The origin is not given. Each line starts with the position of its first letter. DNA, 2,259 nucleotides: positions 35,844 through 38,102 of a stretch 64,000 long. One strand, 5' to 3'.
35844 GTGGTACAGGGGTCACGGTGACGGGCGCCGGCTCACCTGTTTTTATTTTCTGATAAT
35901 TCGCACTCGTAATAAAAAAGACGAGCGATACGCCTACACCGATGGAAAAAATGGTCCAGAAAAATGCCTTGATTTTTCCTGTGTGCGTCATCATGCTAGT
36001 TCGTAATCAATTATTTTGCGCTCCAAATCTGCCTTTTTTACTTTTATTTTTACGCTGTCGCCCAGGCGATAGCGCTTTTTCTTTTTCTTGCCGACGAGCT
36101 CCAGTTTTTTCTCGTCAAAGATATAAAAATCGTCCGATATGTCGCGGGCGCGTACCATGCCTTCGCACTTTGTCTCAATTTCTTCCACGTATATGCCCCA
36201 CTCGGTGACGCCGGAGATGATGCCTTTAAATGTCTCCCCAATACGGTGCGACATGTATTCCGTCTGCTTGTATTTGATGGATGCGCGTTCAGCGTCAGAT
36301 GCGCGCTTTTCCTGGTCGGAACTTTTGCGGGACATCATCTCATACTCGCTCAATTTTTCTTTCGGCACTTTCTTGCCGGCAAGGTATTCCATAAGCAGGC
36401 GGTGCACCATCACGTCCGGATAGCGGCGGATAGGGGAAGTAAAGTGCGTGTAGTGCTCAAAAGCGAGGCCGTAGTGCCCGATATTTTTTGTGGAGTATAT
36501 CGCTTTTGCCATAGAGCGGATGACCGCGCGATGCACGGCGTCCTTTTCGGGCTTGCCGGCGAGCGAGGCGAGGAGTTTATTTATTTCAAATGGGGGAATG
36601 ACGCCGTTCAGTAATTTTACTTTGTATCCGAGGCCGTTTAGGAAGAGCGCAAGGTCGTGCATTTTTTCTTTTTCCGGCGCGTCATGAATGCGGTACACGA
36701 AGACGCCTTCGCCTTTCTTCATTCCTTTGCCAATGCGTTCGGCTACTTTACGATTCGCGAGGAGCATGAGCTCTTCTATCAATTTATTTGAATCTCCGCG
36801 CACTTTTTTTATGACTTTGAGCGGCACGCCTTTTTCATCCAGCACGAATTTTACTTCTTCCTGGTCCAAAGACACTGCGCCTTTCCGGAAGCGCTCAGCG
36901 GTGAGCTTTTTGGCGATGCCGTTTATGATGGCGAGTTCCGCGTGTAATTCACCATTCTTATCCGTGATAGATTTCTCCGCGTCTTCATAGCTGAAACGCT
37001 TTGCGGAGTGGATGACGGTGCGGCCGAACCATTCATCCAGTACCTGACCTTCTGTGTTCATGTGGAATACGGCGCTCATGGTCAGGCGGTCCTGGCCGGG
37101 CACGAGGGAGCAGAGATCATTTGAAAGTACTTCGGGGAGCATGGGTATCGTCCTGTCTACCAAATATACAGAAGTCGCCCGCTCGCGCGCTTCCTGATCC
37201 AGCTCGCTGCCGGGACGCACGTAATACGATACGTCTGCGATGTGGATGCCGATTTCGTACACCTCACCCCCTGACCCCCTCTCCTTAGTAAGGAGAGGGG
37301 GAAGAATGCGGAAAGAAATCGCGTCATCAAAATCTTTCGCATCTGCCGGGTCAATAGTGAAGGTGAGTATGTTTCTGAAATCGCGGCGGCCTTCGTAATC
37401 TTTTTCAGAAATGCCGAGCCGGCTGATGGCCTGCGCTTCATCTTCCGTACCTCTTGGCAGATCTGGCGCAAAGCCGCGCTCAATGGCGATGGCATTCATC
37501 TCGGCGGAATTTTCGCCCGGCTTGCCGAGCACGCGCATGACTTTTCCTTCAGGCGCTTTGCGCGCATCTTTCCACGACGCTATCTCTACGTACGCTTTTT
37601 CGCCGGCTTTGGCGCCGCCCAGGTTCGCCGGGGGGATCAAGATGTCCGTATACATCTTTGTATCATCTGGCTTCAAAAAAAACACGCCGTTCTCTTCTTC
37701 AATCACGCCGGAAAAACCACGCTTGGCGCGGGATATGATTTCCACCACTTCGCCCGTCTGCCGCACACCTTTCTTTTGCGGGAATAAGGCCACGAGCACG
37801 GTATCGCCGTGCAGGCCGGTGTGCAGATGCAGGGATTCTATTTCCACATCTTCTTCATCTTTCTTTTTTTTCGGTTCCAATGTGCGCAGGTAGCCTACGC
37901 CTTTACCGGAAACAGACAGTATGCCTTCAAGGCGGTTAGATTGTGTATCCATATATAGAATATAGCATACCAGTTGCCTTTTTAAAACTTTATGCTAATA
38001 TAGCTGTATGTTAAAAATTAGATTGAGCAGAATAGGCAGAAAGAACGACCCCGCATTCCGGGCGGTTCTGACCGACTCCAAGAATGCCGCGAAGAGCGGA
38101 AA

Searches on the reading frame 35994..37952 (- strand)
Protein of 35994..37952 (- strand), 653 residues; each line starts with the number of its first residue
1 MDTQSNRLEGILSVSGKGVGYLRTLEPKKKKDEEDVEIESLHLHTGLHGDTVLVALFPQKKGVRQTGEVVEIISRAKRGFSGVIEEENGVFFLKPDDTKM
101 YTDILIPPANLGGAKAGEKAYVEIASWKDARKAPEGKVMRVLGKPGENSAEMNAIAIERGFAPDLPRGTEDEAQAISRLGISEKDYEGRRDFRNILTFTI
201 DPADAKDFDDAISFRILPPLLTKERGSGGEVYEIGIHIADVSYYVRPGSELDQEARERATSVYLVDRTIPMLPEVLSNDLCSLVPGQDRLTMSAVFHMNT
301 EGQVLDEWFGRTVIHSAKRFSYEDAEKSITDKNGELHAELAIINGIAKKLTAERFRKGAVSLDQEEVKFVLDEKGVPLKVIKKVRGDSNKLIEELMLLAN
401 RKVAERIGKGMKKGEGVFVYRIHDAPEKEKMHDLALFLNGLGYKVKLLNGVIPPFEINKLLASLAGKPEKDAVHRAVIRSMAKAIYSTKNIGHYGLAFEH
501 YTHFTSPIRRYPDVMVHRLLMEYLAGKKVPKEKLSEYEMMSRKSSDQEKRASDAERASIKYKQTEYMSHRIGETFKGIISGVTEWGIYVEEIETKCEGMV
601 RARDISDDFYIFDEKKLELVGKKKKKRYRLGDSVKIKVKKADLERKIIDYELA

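Call 25: search_solved_structures(query=window:35994-37952:-, show_alignments=2, max_evalue=1e-20)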
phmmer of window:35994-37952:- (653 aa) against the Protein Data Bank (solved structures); distinct sequences matched with E-value up to 1e-20: 27.
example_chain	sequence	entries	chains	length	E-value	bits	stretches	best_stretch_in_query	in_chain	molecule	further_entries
8cdu_C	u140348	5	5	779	2.3e-126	425.9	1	5-652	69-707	Ribonuclease R | RNase R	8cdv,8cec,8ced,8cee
5xgu_B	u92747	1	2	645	5.8e-98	332.1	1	18-652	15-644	Ribonuclease R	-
7dcy_A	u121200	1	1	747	8.4e-76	258.9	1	6-646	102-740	Ribonuclease R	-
7dic_A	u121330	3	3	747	1.1e-74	255.2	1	6-646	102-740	Ribonuclease R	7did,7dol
4ro1_B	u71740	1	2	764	8.2e-68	232.5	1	121-527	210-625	DIS3-like exonuclease 2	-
9cy7_A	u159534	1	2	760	2.9e-67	230.7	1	121-528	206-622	DIS3-like exonuclease 2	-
8e29_A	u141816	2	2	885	2.1e-65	224.5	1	121-525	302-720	DIS3-like exonuclease 2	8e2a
8e27_A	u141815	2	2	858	9.6e-65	222.4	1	121-525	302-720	DIS3-like exonuclease 2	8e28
4pmw_A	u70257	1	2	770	1.2e-62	215.5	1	122-533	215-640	DIS3-like exonuclease 2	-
6d6q_K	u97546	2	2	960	1.1e-60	208.9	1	59-563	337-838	Exosome complex exonuclease RRP44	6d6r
6h25_J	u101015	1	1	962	1.1e-60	208.9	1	59-564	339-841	Exosome complex exonuclease RRP44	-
6lqs_R4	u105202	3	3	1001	5.7e-54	186.8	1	118-619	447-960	Exosome complex exonuclease DIS3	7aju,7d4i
8qcf_K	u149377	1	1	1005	5.7e-54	186.8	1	118-619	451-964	Exosome complex exonuclease DIS3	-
2vnu_D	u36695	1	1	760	1e-53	186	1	118-619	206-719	EXOSOME COMPLEX EXONUCLEASE RRP44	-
2wp8_J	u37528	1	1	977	2.6e-53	184.6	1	118-619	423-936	EXOSOME COMPLEX EXONUCLEASE DIS3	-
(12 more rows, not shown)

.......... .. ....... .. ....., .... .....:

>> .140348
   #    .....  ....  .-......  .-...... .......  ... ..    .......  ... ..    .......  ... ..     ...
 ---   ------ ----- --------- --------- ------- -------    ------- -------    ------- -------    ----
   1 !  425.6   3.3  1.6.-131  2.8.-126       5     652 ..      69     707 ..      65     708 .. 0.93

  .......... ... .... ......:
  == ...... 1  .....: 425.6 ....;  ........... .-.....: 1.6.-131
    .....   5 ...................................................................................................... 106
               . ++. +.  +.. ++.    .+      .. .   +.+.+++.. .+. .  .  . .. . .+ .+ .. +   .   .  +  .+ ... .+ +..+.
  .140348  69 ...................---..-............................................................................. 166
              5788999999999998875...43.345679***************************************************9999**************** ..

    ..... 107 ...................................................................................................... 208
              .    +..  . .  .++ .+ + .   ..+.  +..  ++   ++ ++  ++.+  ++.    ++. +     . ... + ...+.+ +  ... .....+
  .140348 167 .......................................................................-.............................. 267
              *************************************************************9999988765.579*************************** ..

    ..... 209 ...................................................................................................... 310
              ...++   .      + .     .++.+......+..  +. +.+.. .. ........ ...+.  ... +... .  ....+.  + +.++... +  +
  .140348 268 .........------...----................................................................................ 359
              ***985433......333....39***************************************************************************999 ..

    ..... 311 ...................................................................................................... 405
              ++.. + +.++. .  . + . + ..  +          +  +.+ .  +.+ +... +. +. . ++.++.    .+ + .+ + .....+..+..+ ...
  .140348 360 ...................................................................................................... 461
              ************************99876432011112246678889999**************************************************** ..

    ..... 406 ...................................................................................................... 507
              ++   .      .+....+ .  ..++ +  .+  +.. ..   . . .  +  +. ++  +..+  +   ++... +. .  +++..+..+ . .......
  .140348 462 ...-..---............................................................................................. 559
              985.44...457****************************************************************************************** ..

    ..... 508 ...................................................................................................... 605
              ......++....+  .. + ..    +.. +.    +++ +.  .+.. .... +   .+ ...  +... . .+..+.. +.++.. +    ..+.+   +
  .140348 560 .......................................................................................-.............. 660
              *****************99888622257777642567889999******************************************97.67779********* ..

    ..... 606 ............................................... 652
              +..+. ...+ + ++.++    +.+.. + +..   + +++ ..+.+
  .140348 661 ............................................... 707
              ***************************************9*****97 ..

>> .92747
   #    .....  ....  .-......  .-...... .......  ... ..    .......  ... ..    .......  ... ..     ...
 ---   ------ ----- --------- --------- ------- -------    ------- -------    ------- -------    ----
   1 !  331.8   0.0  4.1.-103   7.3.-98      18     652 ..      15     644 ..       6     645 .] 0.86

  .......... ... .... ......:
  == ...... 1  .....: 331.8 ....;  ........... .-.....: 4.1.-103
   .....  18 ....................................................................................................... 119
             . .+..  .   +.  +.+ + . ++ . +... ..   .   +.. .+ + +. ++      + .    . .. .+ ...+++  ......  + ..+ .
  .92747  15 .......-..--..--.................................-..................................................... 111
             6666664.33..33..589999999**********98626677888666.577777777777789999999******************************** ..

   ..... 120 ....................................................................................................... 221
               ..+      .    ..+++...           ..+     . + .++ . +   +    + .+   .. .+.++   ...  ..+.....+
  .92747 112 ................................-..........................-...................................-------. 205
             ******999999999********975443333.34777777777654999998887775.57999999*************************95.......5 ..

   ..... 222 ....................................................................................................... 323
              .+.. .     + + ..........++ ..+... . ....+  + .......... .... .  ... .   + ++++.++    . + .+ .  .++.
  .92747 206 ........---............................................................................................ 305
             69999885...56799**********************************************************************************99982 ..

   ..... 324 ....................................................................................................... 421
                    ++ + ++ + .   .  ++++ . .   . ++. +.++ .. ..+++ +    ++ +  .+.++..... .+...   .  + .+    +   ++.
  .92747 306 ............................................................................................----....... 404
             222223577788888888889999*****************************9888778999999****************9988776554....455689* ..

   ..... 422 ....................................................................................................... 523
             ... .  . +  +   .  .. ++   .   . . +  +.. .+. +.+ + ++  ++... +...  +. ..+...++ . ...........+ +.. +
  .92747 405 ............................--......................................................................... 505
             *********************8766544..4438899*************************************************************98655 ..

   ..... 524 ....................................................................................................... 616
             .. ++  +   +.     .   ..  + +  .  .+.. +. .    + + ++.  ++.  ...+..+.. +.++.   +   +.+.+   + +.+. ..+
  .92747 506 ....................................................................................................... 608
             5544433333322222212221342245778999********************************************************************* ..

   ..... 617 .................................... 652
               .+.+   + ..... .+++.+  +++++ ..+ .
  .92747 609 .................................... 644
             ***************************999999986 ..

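Call 64: search_protein_families(library=pfam, proteins=[window:35994-37952:-], max_evalue=0.001)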
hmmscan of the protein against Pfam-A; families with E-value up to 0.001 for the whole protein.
window:35994-37952:- (653 aa): 5 families
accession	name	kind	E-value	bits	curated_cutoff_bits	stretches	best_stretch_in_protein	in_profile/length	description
PF00773.25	RNB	-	5.8e-105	351.6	29.3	1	189-525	1-325/326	RNB domain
PF17876.7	CSD2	-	2e-23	82.6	26.2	1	92-160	1-68/74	Cold shock domain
PF08206.17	OB_RNB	-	3.8e-12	46.1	24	2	10-72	1-58/58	Ribonuclease B OB domain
PF00575.29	S1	-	1.8e-09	38.3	22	1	569-648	2-70/74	S1 RNA binding domain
PF17849.7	OB_Dis3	-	3.6e-07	30.6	22.8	1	93-159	4-76/77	Dis3-like cold-shock domain 2 (CSD2)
